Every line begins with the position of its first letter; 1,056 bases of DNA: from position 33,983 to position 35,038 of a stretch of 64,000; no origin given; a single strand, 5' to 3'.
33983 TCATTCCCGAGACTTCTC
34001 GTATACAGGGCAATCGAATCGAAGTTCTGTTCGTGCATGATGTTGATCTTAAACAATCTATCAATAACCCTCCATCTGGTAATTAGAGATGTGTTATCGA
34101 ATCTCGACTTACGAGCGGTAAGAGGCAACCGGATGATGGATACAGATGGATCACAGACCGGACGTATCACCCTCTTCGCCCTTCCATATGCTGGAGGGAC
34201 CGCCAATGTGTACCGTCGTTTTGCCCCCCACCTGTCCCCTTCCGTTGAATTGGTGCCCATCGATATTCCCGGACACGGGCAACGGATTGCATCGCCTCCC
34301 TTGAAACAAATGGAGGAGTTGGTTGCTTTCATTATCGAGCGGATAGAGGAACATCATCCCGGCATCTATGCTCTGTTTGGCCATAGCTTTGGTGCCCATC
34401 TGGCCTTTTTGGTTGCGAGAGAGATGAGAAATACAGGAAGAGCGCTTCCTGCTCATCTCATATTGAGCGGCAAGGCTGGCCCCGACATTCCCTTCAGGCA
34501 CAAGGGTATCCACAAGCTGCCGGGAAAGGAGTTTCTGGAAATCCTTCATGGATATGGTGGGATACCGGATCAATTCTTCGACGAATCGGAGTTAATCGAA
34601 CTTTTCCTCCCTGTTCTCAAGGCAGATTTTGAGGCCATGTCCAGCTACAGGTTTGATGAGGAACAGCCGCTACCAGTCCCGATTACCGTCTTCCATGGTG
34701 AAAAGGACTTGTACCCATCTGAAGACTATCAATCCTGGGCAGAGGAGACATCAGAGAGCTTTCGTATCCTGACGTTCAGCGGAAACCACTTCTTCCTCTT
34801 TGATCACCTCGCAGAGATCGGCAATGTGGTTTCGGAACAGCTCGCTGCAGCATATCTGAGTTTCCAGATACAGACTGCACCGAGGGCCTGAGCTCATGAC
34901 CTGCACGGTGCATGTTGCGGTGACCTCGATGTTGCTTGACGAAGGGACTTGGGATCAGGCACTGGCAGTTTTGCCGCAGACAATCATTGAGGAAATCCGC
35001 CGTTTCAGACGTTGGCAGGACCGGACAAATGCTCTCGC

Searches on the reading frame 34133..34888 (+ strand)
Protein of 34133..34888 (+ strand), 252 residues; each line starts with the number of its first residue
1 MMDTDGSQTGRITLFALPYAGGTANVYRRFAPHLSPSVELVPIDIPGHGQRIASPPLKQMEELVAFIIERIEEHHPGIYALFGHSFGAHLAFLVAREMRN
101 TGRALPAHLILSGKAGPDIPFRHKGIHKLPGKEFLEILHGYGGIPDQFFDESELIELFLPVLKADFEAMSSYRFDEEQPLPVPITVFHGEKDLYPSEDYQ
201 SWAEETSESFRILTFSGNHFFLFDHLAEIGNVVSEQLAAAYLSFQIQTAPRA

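Call 20: search_protein_families(library=pfam, proteins=[window:34133-34888:+], max_evalue=0.001)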
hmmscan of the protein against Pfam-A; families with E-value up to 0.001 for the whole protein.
window:34133-34888:+ (252 aa): 5 families
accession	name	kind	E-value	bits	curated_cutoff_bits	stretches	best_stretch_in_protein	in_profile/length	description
PF00975.26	Thioesterase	-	7.7e-40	137.9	26.4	1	13-229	2-218/226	Thioesterase domain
PF12697.13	Abhydrolase_6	-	3.3e-10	41.4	26.3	1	25-225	12-210/217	Alpha/beta hydrolase family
PF03959.19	FSH1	-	4.7e-07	30.1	21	1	57-221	82-201/211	Serine hydrolase (FSH1)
PF00561.26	Abhydrolase_1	-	3e-06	27.5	25.8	0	21-96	10-88/245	alpha/beta hydrolase fold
PF12146.15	Hydrolase_4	-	0.00016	21.5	27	0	25-100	18-99/239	Serine aminopeptidase, S33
